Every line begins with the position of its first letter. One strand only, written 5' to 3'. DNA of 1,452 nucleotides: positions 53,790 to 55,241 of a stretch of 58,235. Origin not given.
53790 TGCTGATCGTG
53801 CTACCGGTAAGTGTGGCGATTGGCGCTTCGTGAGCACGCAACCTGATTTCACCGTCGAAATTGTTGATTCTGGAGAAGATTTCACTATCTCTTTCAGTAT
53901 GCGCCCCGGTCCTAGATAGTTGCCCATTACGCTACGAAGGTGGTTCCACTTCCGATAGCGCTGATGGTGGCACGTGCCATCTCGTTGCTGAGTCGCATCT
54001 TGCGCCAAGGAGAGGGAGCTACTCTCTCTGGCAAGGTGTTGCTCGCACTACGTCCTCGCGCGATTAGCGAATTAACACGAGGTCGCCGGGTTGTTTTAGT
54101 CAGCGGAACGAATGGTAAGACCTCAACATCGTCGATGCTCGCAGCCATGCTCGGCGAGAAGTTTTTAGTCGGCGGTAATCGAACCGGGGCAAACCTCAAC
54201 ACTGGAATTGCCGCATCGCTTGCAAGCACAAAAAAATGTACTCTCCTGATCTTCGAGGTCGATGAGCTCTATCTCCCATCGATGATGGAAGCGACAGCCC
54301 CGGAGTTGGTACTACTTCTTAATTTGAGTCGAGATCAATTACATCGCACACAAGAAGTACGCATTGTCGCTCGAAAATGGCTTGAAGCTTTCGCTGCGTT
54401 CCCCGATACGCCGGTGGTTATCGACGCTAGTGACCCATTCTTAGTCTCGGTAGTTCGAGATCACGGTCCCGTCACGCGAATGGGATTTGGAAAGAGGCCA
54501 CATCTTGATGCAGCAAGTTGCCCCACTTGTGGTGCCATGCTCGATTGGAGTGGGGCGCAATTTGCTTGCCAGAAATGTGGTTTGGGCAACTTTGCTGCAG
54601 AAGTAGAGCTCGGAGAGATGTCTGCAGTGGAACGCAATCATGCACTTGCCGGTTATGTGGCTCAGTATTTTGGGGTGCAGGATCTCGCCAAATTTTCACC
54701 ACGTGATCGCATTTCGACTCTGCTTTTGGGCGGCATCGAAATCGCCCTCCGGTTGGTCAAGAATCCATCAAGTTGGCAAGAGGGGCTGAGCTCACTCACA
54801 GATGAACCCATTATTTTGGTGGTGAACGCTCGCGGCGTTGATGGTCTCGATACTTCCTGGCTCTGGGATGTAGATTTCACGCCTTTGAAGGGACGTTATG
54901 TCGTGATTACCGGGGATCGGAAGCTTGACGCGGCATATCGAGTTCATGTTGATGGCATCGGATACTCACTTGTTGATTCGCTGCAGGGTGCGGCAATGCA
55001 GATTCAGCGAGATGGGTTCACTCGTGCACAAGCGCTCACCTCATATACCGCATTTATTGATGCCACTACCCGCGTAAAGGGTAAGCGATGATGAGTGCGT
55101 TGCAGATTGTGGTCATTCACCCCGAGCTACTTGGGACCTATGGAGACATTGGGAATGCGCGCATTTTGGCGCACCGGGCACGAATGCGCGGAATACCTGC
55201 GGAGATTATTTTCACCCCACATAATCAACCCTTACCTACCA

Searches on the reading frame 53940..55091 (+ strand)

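Call 30: search_protein_families(library=pfam, proteins=[window:53940-55091:+], max_evalue=0.001)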
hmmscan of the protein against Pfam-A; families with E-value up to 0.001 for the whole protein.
window:53940-55091:+ (383 aa): 2 families
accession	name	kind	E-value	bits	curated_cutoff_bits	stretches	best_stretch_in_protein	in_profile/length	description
PF08353.15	MurT_C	-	9.4e-15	55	25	1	272-371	1-109/110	MurT ligase C-terminal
PF08245.18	Mur_ligase_M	-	2.2e-09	38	24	1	54-179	1-143/200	Mur ligase middle domain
